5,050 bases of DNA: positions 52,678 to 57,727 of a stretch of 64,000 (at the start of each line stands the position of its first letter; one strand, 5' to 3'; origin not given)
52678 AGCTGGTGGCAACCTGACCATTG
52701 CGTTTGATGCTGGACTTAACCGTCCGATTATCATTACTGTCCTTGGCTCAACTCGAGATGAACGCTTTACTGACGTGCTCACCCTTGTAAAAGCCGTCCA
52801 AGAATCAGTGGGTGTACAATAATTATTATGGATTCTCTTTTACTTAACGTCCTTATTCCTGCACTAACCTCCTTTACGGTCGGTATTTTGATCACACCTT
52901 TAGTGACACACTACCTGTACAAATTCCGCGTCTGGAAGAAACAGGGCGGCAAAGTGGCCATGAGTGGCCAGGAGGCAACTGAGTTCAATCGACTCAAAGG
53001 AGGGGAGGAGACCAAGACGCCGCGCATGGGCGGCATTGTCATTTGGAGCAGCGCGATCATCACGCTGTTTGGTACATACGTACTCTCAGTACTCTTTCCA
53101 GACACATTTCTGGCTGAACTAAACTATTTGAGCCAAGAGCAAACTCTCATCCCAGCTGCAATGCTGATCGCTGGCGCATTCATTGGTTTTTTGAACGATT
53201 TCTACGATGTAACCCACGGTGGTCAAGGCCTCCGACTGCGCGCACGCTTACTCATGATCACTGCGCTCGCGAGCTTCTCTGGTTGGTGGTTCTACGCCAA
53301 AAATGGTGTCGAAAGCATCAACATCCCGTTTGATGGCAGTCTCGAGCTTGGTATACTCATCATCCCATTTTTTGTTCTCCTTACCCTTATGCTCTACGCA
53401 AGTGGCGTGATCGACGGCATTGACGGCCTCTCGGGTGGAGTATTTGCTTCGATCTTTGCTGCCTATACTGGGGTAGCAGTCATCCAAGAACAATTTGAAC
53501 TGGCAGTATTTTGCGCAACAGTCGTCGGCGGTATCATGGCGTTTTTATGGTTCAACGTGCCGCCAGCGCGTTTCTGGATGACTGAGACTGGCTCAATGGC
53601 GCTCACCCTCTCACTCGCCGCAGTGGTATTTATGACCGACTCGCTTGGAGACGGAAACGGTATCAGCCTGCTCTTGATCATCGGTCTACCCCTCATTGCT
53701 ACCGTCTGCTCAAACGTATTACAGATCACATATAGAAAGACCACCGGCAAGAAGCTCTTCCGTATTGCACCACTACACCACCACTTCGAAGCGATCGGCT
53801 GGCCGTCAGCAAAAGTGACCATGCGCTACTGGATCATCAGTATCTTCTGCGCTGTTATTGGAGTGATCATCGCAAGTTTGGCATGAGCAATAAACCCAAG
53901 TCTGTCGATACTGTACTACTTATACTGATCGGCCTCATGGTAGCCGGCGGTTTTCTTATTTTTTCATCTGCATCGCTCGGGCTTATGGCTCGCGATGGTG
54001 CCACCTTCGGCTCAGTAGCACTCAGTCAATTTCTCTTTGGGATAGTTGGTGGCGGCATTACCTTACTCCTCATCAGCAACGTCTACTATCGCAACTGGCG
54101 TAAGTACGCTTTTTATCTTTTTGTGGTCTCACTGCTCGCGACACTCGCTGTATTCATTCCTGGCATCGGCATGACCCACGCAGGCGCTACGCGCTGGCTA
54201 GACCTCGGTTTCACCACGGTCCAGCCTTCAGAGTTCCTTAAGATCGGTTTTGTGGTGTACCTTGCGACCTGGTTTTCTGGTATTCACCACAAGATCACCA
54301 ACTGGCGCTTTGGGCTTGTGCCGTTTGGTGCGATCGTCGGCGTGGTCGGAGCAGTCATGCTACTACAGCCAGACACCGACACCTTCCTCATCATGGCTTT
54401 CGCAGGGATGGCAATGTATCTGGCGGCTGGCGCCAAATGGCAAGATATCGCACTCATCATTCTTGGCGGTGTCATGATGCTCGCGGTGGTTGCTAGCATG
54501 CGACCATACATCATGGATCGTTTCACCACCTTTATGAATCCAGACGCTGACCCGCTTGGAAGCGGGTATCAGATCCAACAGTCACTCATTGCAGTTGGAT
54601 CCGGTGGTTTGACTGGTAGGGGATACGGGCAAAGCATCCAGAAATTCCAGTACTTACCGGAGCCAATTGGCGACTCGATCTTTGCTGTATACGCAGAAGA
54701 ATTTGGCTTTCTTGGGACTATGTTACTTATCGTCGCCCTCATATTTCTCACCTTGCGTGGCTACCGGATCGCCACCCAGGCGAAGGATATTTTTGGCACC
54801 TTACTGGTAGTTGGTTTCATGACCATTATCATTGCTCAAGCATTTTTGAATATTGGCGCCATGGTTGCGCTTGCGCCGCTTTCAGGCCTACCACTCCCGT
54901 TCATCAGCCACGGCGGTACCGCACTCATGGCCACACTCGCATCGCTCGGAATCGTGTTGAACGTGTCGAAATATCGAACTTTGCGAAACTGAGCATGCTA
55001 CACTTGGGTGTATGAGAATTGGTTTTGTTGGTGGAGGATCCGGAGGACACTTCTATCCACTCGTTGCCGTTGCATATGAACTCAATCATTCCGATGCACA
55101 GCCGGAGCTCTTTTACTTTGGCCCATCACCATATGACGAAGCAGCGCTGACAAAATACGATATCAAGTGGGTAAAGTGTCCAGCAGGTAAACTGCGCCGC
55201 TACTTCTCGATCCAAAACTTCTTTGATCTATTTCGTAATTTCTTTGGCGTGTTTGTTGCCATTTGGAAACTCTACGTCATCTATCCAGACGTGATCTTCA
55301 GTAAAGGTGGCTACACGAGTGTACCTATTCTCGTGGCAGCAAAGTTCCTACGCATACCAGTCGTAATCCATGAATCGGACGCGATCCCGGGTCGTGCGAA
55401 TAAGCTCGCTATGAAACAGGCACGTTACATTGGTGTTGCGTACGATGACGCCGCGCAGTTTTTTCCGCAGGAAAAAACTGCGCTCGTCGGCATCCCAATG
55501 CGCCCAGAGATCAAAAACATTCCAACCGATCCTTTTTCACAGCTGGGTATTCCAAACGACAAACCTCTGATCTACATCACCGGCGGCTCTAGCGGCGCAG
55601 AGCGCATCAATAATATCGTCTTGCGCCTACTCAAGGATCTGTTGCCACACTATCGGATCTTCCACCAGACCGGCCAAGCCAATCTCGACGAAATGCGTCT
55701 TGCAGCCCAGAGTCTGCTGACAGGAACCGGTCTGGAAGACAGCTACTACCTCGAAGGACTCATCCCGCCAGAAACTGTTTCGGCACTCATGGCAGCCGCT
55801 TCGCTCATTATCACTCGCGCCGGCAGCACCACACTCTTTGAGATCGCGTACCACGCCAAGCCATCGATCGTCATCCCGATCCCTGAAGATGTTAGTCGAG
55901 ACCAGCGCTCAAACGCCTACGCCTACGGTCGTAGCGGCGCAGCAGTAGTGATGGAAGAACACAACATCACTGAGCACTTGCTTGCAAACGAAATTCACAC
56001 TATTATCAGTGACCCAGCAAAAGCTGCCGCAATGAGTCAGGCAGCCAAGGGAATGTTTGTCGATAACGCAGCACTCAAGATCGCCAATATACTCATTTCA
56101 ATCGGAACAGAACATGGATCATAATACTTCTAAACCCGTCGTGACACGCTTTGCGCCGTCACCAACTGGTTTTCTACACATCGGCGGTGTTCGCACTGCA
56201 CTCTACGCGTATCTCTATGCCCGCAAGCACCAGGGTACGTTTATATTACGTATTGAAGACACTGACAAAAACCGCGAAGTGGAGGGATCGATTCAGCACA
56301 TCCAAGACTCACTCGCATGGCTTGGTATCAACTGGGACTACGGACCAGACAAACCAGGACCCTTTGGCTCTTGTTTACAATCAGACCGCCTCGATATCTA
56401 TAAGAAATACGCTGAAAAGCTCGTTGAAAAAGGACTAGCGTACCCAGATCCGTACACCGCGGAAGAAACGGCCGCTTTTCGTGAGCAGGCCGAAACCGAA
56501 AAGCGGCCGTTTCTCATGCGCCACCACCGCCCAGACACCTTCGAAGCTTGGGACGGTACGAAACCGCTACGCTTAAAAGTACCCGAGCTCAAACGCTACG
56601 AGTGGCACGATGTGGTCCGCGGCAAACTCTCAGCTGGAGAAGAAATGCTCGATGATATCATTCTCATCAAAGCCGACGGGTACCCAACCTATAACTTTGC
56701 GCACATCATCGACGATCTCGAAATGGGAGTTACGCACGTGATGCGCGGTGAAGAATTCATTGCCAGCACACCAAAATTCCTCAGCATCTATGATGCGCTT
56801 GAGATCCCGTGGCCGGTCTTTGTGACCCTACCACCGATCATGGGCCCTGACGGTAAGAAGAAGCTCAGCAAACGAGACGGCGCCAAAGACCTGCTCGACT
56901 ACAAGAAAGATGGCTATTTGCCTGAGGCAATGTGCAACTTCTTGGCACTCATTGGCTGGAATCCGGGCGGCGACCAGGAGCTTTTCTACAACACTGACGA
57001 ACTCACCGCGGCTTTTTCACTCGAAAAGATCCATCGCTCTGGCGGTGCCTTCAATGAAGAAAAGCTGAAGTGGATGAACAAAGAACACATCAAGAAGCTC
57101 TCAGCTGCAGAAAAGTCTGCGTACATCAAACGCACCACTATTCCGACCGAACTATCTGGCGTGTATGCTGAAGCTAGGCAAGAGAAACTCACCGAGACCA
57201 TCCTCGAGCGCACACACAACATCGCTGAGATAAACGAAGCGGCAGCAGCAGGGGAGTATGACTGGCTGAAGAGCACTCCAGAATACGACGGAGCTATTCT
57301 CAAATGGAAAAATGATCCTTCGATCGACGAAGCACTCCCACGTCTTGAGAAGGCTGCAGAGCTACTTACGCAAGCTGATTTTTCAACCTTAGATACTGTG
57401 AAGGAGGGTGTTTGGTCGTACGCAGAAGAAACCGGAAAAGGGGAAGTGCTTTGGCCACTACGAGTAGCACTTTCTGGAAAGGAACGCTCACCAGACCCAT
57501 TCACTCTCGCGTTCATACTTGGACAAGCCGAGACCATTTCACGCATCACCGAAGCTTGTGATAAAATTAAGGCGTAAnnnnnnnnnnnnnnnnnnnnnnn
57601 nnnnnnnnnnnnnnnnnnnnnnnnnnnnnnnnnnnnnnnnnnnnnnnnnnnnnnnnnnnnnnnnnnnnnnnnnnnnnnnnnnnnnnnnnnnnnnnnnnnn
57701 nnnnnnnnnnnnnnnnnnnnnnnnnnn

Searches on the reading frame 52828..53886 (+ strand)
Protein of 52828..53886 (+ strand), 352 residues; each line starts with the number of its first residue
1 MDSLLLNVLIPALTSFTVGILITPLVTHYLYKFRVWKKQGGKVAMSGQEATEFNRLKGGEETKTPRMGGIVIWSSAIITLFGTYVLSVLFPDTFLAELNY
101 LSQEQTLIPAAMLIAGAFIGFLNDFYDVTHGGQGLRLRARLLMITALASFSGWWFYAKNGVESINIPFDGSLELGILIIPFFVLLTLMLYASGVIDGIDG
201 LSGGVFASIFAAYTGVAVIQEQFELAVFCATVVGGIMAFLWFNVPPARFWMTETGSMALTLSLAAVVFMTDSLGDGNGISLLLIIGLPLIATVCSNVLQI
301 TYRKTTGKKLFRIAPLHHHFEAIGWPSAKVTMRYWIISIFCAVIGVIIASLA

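Call 90: search_protein_families(library=pfam, proteins=[window:52828-53886:+], max_evalue=0.00001)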
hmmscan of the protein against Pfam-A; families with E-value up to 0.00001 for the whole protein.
window:52828-53886:+ (352 aa): 1 family
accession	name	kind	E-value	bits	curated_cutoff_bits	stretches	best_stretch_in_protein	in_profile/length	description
PF00953.26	Glycos_transf_4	-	2.1e-21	77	27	1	111-269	6-158/160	Glycosyl transferase family 4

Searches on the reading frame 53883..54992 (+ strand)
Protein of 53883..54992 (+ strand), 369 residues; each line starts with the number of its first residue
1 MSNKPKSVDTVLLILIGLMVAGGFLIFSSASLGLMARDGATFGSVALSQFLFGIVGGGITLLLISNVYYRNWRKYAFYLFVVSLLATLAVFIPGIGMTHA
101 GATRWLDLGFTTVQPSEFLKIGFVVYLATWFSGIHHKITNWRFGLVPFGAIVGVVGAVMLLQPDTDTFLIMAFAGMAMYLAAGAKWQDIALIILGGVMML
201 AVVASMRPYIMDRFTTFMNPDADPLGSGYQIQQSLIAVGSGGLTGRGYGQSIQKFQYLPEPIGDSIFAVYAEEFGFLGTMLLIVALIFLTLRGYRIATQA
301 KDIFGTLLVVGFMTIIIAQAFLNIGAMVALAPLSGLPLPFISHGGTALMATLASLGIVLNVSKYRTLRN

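Call 91: search_protein_families(library=pfam, proteins=[window:53883-54992:+], max_evalue=0.001)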
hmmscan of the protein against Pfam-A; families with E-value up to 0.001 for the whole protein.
window:53883-54992:+ (369 aa): 1 family
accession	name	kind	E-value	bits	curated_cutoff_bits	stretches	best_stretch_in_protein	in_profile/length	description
PF01098.24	FTSW_RODA_SPOVE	-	1.3e-89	301.2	26.4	1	11-365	3-354/356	Cell cycle protein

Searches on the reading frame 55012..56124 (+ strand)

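Call 91: search_protein_families(library=pfam, proteins=[window:55012-56124:+], max_evalue=0.001)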
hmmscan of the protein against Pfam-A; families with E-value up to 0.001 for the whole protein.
window:55012-56124:+ (370 aa): 4 families
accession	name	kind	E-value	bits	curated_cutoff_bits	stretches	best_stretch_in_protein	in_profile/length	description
PF04101.22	Glyco_tran_28_C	-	1.9e-28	100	22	1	187-354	2-163/166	Glycosyltransferase family 28 C-terminal domain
PF03033.26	Glyco_transf_28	-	2.5e-27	96.1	26.2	1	4-138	2-135/139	Glycosyltransferase family 28 N-terminal domain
PF00201.24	UDPGT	-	0.00011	21.6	19.5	1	266-341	344-416/499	UDP-glucoronosyl and UDP-glucosyl transferase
PF06722.18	EryCIII-like_C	-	0.00099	19.5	31.7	0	257-362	42-143/145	Erythromycin biosynthesis protein CIII-like, C-terminal domain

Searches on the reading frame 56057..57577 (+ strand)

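Call 91: search_protein_families(library=pfam, proteins=[window:56057-57577:+], max_evalue=0.001)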
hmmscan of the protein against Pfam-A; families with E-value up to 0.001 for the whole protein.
window:56057-57577:+ (506 aa): 2 families
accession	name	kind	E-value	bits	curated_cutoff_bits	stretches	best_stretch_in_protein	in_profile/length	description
PF00749.27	tRNA-synt_1c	-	1.5e-89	300.5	23.4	1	28-339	2-314/314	tRNA synthetases class I (E and Q), catalytic domain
PF19269.4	Anticodon_2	-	1.3e-16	61.7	23.6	1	373-500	14-140/141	Anticodon binding domain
